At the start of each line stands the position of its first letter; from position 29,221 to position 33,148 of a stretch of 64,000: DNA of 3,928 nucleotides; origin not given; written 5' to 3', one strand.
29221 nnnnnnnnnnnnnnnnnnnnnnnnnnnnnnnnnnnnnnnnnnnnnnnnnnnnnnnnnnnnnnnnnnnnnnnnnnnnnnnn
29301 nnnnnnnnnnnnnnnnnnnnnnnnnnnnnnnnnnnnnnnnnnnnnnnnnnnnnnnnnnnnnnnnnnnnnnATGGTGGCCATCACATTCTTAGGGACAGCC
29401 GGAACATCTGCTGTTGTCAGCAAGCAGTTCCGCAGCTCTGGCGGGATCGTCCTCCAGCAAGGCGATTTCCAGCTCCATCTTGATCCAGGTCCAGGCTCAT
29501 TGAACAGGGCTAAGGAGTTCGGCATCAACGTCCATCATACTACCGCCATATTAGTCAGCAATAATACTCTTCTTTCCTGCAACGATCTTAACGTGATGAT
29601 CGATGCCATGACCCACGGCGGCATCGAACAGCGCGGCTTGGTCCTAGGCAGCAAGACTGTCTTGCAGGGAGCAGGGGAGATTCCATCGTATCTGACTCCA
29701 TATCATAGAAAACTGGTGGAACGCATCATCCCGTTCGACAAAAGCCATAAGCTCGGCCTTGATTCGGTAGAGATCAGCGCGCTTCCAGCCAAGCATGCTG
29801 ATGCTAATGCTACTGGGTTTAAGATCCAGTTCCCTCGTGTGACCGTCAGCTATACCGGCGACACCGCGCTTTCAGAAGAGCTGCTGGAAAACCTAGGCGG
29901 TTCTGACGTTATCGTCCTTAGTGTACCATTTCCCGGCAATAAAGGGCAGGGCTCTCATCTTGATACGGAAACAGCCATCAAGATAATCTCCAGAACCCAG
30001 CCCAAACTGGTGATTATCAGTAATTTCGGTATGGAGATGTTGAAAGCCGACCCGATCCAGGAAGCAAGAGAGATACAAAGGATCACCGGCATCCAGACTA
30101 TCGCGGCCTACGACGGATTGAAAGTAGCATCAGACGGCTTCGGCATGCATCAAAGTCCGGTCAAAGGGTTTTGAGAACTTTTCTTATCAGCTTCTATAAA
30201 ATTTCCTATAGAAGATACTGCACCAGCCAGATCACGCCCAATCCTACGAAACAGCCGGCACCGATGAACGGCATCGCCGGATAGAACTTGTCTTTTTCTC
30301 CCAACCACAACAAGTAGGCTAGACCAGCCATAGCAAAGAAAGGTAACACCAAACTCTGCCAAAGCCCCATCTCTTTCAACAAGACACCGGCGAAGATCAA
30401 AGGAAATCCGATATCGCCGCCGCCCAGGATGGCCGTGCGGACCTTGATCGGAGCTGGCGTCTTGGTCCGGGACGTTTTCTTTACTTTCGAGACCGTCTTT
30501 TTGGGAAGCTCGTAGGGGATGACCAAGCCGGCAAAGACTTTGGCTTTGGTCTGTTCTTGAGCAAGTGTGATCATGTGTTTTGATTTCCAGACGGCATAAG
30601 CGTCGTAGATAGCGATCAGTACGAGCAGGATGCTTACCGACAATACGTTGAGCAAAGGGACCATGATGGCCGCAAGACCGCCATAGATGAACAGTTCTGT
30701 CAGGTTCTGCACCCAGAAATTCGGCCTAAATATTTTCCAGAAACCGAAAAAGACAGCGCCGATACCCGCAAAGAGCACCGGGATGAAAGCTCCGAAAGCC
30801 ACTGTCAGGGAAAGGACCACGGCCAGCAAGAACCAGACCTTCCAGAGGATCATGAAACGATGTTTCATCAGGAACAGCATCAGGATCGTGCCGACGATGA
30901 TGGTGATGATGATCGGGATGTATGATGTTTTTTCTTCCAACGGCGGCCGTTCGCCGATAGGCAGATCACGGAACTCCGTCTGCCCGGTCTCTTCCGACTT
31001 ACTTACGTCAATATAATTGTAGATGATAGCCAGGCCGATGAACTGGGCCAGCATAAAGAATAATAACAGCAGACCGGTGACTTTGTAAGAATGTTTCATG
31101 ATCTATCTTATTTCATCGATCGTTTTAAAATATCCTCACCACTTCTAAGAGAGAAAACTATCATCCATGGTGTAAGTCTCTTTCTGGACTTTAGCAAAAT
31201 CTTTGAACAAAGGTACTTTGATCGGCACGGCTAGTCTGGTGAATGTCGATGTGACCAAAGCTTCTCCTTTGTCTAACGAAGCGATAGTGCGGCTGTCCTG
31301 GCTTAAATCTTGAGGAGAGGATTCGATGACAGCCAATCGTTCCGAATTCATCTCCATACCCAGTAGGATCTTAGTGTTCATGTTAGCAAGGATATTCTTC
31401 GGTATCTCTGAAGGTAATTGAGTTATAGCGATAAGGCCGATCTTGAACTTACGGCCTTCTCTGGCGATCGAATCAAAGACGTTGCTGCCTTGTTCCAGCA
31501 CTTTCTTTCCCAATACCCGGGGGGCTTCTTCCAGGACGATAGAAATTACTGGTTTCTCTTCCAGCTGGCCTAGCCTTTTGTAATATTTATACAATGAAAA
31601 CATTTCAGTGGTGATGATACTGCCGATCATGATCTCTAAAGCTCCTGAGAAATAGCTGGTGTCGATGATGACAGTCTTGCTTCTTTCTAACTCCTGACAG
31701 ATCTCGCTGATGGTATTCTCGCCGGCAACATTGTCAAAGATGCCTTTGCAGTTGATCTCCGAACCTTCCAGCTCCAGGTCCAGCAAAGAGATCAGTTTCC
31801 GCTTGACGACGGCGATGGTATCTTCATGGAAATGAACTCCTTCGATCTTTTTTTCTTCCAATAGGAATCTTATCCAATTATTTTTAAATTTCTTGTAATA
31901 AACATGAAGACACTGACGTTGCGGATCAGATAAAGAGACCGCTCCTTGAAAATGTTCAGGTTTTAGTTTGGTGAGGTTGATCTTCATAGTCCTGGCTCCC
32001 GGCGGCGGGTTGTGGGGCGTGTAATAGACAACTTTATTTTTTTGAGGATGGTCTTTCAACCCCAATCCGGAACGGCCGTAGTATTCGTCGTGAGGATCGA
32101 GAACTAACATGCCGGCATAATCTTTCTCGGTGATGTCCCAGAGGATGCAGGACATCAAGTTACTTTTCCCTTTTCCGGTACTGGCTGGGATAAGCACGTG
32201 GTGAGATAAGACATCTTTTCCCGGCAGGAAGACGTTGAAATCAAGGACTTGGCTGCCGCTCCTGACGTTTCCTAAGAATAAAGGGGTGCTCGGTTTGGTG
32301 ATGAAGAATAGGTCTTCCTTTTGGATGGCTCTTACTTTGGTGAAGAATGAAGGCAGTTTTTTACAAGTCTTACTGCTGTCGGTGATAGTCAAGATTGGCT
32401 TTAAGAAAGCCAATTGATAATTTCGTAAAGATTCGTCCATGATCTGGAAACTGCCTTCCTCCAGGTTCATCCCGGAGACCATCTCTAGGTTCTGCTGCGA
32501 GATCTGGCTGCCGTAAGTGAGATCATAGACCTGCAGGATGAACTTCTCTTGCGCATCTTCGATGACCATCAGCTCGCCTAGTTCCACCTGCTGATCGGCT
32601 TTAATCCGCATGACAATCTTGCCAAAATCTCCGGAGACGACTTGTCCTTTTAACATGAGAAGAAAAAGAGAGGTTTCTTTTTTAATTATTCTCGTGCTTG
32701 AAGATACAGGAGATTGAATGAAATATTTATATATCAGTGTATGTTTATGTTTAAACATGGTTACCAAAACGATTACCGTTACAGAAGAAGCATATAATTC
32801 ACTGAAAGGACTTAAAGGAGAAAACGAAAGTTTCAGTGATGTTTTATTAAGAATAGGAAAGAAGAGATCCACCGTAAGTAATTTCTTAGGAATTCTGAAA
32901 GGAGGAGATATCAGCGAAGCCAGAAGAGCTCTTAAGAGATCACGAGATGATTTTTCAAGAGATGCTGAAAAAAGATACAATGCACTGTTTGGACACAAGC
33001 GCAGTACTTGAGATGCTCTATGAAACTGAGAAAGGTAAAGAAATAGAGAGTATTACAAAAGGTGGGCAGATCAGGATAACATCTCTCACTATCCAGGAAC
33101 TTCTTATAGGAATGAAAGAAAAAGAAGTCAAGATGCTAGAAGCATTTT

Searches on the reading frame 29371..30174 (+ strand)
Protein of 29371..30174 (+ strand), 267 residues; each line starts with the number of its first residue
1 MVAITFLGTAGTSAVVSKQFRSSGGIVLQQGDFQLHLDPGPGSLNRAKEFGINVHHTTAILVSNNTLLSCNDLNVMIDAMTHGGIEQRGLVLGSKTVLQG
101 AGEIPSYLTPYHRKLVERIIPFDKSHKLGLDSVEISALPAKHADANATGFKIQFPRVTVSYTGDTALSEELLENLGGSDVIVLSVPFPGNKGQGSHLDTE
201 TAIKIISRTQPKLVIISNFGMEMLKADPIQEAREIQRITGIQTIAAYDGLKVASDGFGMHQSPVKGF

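Call 11: search_protein_families(library=pfam, proteins=[window:29371-30174:+])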
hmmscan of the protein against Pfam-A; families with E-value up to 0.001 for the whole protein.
window:29371-30174:+ (267 aa): 2 families
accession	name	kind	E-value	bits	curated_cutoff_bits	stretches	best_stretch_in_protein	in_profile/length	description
PF12706.13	Lactamase_B_2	-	1.1e-11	45.2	27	1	37-215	5-196/200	Beta-lactamase superfamily domain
PF13483.12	Lactamase_B_3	-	0.00036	21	24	1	125-215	65-157/160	Beta-lactamase superfamily domain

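Call 12: find_encoding_contigs(protein=window:29371-30174:+, flank=10000, max_places=10)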
Protein window:29371-30174:+ (267 aa): 3 contigs read that carry it; 1 place shown.
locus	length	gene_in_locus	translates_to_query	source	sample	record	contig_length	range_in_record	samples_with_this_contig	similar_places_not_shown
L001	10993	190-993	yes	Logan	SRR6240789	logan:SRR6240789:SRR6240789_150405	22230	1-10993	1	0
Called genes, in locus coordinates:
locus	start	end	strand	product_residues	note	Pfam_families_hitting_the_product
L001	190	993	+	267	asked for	PF12706:Lactamase_B_2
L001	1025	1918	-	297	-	PF06550:SPP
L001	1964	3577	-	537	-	PF01935:DUF87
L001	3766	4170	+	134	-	PF01850:PIN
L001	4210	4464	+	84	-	PF01247:Ribosomal_L35Ae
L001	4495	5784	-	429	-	-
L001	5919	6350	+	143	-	PF01090:Ribosomal_S19e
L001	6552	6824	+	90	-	PF01198:Ribosomal_L31e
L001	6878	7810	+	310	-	PF08068:DKCLD, PF21238:Pus10_C, PF01509:TruB_N, PF16198:TruB_C_2, PF26292:PUA_elF2D (weak), PF01472:PUA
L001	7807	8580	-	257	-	-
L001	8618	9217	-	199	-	PF00149:Metallophos, PF12850:Metallophos_2, PF14582:Metallophos_3 (weak)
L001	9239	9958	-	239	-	PF01015:Ribosomal_S3Ae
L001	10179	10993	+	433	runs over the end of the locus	-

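Call 14: find_homologous_proteins(query=window:29371-30174:+)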
Query window:29371-30174:+ (267 aa): 482 proteins with E <= 0.001 among 1359 candidates; the best 120 are listed.
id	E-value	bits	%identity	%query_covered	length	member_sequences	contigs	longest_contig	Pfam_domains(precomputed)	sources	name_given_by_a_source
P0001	1.0e-170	584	100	100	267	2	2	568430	PF12706.14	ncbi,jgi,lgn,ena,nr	ncbi:hypothetical protein COV20_04140 [Candidatus Woesearchaeota archaeon CG10_big_fil_rev_8_21_14_0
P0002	2.7e-110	386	63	100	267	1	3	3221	PF12706.14,PF23023.2,PF13483.13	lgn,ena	-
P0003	5.9e-110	385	60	100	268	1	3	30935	PF12706.14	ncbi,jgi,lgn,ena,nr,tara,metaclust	ncbi:TPA: hypothetical protein HA278_08295 [Candidatus Woesearchaeota archaeon]|jgi:ribonuclease BN 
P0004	6.1e-110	385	63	100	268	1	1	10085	PF12706.14,PF23023.2,PF13483.13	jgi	jgi:ribonuclease BN (tRNA processing enzyme)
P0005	3.2e-109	382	63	100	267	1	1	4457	PF12706.14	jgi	jgi:ribonuclease BN (tRNA processing enzyme)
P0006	1.9e-108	380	61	100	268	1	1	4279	PF12706.14,PF23023.2,PF13483.13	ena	-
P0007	2.7e-108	379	61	100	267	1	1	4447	PF12706.14,PF13483.13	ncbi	-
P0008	3.4e-108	379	62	99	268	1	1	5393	PF12706.14,PF23023.2,PF13483.13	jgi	jgi:ribonuclease BN (tRNA processing enzyme)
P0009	3.6e-108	379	62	100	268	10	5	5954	PF12706.14,PF23023.2,PF13483.13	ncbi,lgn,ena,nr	ncbi:hypothetical protein HOE52_04440 [Candidatus Woesearchaeota archaeon]|nr:hypothetical protein [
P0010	5.7e-108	378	59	100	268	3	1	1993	PF12706.14,PF23023.2,PF13483.13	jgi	jgi:ribonuclease BN (tRNA processing enzyme)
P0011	2.3e-107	376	62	100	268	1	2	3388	PF12706.14,PF23023.2,PF13483.13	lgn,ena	-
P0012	2.5e-107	376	61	99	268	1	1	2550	PF12706.14,PF23023.2,PF13483.13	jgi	-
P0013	8.3e-107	375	61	100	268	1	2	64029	PF12706.14,PF23023.2,PF13483.13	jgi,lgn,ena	-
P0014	2.3e-106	373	62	100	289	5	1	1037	PF12706.14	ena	-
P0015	2.9e-106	373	61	100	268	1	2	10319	PF12706.14,PF23023.2,PF13483.13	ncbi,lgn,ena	-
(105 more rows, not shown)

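Call 26: find_encoding_contigs(protein=P0003, flank=4000, max_places=3)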
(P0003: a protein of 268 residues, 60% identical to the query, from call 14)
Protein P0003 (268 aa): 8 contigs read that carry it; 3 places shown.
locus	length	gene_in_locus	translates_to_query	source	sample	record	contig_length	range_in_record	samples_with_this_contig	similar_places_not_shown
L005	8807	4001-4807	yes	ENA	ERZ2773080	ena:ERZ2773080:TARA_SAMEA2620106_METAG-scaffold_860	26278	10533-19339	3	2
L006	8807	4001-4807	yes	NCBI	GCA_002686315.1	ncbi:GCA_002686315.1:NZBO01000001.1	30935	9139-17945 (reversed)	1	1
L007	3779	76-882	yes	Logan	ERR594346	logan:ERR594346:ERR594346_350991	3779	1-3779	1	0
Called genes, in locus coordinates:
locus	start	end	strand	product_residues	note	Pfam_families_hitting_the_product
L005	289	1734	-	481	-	PF01066:CDP-OH_P_transf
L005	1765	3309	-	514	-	PF00118:Cpn60_TCP1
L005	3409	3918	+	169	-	-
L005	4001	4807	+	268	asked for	PF12706:Lactamase_B_2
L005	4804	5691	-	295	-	PF06550:SPP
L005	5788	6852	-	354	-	-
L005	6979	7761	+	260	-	-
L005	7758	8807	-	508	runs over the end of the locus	PF01935:DUF87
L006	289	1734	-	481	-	PF01066:CDP-OH_P_transf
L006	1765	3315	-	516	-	PF00118:Cpn60_TCP1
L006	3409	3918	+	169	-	-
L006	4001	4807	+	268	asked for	PF12706:Lactamase_B_2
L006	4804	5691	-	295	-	PF06550:SPP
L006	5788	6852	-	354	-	-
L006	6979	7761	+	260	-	-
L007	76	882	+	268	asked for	PF12706:Lactamase_B_2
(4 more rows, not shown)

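Call 27: find_encoding_contigs(protein=P0013, flank=4000, max_places=3)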
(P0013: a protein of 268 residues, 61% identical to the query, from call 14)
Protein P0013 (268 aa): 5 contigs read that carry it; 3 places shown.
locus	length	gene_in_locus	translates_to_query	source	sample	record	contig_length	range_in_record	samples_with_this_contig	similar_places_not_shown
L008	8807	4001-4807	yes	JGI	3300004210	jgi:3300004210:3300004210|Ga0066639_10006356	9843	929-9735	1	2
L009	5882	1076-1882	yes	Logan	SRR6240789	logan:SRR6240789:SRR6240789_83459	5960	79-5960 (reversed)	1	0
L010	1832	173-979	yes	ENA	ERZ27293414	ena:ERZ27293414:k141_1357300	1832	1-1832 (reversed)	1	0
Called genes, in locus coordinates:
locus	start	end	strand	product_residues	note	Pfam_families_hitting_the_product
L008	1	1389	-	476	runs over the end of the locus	PF01066:CDP-OH_P_transf, PF00781:DAGK_cat (weak)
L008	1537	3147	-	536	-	PF00118:Cpn60_TCP1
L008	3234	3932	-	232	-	-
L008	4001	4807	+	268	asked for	PF23023:Anti-Pycsar_Apyc1, PF13483:Lactamase_B_3 (weak), PF12706:Lactamase_B_2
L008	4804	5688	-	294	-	PF06550:SPP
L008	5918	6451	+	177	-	-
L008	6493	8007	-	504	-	PF01935:DUF87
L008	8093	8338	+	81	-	-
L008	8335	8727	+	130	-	PF01850:PIN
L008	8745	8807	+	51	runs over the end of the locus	-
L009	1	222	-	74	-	?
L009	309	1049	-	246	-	-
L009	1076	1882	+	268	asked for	PF23023:Anti-Pycsar_Apyc1, PF13483:Lactamase_B_3 (weak), PF12706:Lactamase_B_2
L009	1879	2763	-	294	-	PF06550:SPP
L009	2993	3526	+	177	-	-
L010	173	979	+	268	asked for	PF23023:Anti-Pycsar_Apyc1, PF13483:Lactamase_B_3 (weak), PF12706:Lactamase_B_2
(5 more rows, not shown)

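Call 28: find_encoding_contigs(protein=P0004, flank=4000, max_places=3)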
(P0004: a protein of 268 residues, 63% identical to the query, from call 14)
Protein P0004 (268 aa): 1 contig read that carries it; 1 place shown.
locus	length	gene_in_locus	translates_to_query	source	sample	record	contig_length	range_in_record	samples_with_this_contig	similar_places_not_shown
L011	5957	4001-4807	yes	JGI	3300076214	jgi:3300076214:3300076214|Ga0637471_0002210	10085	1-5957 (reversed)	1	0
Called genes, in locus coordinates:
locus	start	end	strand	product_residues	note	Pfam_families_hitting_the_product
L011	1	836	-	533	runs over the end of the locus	PF00118:Cpn60_TCP1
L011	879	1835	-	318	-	PF00089:Trypsin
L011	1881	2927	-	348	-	PF00089:Trypsin, PF13365:Trypsin_2 (weak)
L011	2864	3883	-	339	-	PF00089:Trypsin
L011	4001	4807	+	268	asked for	PF23023:Anti-Pycsar_Apyc1 (weak), PF13483:Lactamase_B_3 (weak), PF12706:Lactamase_B_2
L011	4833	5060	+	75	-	-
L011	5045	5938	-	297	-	PF06550:SPP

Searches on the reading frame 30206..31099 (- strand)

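Call 11: search_protein_families(library=pfam, proteins=[window:30206-31099:-])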
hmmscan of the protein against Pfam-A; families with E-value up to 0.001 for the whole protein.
window:30206-31099:- (297 aa): 1 family
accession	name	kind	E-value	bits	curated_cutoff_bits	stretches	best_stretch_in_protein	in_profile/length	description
PF06550.16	SPP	-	4e-18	66.3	23.9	1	58-289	33-276/283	Signal-peptide peptidase, presenilin aspartyl protease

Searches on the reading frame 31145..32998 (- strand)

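Call 11: search_protein_families(library=pfam, proteins=[window:31145-32998:-])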
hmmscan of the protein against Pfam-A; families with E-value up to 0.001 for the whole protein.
window:31145-32998:- (617 aa): 1 family
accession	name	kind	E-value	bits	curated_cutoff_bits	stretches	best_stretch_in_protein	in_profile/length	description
PF01935.23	DUF87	-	7.6e-22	78.9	23.2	1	242-463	3-217/220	Helicase HerA, central domain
